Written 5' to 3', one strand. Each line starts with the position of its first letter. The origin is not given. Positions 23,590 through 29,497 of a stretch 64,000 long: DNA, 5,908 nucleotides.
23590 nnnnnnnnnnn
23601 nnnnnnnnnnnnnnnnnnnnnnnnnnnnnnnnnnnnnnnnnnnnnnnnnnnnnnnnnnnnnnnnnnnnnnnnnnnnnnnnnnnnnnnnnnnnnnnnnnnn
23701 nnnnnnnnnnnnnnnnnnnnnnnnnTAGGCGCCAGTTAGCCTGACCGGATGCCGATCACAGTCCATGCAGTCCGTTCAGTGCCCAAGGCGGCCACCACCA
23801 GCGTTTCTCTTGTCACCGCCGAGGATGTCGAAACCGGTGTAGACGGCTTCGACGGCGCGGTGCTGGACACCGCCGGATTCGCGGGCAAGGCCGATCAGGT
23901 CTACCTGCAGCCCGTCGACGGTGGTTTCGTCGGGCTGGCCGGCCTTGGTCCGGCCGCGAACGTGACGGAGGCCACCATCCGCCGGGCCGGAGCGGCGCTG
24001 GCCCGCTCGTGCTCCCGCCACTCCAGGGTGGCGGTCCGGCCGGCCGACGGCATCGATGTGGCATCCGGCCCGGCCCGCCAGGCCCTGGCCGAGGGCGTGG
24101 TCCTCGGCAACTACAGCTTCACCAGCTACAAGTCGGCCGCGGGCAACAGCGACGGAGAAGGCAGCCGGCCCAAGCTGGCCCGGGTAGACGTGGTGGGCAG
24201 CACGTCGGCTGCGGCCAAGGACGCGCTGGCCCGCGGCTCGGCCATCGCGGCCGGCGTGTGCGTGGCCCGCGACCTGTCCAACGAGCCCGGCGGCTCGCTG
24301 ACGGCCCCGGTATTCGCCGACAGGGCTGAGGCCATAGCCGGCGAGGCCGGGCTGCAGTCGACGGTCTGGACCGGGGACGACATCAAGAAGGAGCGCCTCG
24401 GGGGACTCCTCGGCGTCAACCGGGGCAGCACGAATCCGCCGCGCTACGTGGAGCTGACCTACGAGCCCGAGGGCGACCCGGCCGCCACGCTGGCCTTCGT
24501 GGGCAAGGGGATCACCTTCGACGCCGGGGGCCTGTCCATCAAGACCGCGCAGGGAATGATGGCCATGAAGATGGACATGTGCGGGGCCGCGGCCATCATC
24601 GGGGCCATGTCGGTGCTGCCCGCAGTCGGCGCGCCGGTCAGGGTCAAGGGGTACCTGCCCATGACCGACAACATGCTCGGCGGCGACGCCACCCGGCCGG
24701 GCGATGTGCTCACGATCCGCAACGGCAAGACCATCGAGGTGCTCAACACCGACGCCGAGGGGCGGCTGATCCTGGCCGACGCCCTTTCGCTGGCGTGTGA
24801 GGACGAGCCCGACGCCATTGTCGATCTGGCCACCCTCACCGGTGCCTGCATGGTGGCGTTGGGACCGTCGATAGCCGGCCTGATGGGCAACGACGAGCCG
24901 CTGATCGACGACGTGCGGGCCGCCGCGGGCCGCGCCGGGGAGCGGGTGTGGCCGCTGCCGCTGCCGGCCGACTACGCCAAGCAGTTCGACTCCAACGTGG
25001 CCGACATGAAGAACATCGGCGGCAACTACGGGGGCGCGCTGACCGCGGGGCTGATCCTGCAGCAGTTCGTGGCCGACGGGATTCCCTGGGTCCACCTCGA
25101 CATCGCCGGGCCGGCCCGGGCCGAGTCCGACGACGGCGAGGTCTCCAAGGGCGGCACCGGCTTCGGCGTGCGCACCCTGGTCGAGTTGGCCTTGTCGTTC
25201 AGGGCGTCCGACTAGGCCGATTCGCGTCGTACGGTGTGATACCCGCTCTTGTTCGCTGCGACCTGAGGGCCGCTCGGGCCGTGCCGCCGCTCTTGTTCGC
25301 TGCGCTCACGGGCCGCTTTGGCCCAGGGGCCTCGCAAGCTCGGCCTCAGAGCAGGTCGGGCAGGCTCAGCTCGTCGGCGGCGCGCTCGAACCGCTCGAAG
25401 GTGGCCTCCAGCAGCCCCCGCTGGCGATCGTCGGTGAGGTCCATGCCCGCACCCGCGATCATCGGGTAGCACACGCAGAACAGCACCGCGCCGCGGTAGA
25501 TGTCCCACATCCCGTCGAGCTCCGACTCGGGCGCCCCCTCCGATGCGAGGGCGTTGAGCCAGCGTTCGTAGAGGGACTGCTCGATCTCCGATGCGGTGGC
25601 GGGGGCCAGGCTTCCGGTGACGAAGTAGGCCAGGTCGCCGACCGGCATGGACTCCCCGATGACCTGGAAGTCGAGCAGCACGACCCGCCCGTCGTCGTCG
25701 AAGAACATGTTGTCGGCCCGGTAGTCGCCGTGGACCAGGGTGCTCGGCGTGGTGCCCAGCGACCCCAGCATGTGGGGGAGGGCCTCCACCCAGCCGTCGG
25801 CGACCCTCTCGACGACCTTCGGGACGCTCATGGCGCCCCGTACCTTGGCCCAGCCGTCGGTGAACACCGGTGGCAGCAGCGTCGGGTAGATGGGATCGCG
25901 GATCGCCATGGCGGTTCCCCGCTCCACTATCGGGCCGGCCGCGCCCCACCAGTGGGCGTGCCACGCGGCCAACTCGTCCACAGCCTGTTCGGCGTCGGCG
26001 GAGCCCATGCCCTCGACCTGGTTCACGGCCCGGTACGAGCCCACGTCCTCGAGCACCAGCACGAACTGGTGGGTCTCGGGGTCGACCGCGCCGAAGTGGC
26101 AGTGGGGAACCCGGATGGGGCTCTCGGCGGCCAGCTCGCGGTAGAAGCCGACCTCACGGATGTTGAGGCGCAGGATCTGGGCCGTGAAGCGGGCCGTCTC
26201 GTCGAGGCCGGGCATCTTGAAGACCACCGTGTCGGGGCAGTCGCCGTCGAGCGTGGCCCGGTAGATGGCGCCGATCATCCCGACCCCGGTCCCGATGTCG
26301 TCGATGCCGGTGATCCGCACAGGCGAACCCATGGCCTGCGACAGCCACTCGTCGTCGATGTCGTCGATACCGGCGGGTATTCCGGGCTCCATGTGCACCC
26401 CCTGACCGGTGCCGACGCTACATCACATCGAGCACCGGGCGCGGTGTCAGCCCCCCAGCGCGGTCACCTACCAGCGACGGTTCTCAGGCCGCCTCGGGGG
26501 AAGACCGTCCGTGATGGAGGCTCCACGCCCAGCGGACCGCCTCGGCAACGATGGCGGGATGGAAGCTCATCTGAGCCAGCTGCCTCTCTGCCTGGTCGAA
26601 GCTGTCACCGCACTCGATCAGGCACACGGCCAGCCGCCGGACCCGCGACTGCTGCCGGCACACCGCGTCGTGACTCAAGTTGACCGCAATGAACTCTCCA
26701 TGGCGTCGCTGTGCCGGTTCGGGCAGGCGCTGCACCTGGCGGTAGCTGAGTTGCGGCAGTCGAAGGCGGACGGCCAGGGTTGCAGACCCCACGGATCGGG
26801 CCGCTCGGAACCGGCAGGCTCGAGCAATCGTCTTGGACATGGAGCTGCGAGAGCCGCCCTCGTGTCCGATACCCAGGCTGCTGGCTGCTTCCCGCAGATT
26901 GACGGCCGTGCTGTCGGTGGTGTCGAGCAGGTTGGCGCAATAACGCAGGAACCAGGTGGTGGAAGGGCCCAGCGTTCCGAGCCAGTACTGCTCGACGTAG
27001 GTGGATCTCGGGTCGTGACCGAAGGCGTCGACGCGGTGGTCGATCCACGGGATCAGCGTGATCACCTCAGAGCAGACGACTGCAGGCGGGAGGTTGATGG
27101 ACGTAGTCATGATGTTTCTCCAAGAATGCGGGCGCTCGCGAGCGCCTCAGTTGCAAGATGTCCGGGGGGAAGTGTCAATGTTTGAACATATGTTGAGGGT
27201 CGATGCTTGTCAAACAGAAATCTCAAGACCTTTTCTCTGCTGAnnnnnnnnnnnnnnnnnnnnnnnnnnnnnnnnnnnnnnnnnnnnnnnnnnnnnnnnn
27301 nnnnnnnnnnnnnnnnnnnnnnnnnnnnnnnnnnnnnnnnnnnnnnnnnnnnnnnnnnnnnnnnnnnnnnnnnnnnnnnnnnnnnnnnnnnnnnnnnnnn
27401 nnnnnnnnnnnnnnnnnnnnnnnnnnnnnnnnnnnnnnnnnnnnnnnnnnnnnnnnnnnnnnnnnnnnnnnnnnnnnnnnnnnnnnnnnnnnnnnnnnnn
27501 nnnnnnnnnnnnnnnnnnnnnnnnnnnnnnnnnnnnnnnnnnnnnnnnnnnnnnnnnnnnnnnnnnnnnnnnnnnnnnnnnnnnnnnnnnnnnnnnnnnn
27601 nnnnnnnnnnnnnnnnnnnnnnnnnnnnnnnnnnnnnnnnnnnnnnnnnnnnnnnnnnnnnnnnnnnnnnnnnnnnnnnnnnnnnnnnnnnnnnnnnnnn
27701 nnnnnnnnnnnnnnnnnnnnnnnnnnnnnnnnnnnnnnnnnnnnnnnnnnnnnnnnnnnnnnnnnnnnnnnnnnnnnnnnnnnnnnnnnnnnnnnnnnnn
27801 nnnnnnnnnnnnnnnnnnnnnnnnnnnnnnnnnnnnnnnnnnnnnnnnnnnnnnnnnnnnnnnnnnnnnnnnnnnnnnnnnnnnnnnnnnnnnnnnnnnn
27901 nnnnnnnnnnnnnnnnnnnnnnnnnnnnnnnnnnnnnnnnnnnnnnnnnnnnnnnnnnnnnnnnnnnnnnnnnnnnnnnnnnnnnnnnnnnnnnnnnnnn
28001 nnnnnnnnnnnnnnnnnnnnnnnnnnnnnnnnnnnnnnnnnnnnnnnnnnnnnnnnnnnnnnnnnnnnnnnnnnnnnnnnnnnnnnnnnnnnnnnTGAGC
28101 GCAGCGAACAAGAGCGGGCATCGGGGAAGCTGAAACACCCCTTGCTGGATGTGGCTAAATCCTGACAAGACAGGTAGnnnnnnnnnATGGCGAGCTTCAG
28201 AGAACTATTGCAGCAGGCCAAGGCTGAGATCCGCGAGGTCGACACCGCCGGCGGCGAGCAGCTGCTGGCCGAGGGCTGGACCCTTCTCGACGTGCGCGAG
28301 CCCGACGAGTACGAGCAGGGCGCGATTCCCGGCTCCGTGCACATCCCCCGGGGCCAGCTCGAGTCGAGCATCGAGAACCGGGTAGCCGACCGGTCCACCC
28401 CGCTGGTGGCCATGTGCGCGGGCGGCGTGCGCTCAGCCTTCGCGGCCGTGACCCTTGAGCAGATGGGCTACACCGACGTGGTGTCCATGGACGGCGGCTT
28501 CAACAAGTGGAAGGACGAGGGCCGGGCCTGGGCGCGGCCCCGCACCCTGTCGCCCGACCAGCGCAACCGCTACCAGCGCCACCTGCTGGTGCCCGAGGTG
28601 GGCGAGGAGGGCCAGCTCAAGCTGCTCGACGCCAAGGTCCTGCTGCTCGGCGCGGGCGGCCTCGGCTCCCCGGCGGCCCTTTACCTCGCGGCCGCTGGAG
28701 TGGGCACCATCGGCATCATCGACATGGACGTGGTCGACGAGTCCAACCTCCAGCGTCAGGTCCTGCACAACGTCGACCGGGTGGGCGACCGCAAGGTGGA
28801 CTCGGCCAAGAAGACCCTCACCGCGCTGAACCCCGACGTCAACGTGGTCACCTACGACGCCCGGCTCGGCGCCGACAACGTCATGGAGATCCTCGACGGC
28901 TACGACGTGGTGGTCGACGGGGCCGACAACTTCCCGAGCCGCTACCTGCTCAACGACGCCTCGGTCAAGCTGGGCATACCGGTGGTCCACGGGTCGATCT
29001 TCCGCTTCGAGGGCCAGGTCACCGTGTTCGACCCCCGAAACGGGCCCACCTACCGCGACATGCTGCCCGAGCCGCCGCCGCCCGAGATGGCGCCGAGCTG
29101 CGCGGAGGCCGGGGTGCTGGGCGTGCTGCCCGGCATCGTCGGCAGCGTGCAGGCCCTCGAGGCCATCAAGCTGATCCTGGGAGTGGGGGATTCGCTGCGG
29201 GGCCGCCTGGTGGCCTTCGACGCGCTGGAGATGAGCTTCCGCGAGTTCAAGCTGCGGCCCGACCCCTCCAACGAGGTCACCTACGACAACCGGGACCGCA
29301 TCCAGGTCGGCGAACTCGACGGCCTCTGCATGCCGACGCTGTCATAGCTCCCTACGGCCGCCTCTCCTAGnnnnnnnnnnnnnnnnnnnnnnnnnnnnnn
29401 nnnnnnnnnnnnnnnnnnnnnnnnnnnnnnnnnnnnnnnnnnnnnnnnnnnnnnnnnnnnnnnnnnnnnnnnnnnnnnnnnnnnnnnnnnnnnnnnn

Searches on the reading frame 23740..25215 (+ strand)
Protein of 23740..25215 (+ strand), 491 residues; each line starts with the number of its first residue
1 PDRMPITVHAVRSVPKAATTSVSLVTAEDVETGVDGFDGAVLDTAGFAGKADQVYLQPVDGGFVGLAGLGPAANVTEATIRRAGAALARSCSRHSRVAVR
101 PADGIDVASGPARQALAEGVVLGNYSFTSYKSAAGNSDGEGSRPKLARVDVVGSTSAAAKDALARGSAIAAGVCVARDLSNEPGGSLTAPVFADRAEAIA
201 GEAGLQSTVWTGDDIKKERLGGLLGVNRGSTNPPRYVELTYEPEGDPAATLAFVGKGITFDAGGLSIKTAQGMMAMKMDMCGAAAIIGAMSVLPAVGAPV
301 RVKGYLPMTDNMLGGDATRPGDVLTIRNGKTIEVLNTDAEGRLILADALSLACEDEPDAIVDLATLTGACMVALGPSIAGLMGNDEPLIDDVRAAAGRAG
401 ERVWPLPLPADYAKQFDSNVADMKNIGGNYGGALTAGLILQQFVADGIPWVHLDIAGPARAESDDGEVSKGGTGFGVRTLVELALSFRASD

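Call 24: search_protein_families(library=pfam, proteins=[window:23740-25215:+], max_evalue=0.001)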
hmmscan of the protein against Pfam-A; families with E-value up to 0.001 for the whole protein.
window:23740-25215:+ (491 aa): 2 families
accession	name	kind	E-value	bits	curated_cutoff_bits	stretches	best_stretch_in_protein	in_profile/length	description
PF00883.26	Peptidase_M17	-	9.8e-118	393.4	25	1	175-481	2-310/310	Cytosol aminopeptidase family, catalytic domain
PF02789.23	Peptidase_M17_N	-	3e-12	47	23.4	1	39-132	26-127/129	Cytosol aminopeptidase family, N-terminal domain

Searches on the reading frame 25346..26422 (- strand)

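Call 24: search_protein_families(library=pfam, proteins=[window:25346-26422:-], max_evalue=0.001)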
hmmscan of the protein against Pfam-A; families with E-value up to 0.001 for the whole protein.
window:25346-26422:- (358 aa): 2 families
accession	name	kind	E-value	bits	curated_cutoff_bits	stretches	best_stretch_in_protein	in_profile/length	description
PF02958.26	EcKL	-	2e-13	50.8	22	1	202-292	190-285/294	Ecdysteroid kinase-like family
PF01636.29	APH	-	1.7e-09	38.3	23.2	1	89-269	39-211/239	Phosphotransferase enzyme family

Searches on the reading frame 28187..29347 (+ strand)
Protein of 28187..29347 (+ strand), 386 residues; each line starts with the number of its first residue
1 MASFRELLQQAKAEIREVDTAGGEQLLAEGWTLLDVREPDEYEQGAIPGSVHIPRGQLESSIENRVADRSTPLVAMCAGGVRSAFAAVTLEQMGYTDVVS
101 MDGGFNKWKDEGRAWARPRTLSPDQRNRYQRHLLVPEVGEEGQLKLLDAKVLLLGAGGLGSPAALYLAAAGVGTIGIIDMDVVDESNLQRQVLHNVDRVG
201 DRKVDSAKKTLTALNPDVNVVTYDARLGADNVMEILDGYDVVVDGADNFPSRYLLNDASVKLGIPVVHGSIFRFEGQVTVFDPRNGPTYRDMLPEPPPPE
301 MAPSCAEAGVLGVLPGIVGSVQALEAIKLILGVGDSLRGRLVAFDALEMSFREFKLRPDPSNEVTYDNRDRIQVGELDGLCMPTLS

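Call 9: search_protein_families(library=pfam, proteins=[window:28187-29347:+], max_evalue=0.01)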
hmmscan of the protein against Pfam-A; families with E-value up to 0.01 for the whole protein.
window:28187-29347:+ (386 aa): 3 families
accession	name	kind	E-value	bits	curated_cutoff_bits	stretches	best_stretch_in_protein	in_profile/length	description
PF00899.27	ThiF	-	5.4e-81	271.7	28.1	1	129-360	1-234/238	ThiF family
PF00581.25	Rhodanese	-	5.2e-21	75.4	22.2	1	26-110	8-101/102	Rhodanese-like domain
PF03435.24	Sacchrp_dh_NADP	-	0.0036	18.1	25.1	0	151-270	1-99/129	Saccharopine dehydrogenase NADP binding domain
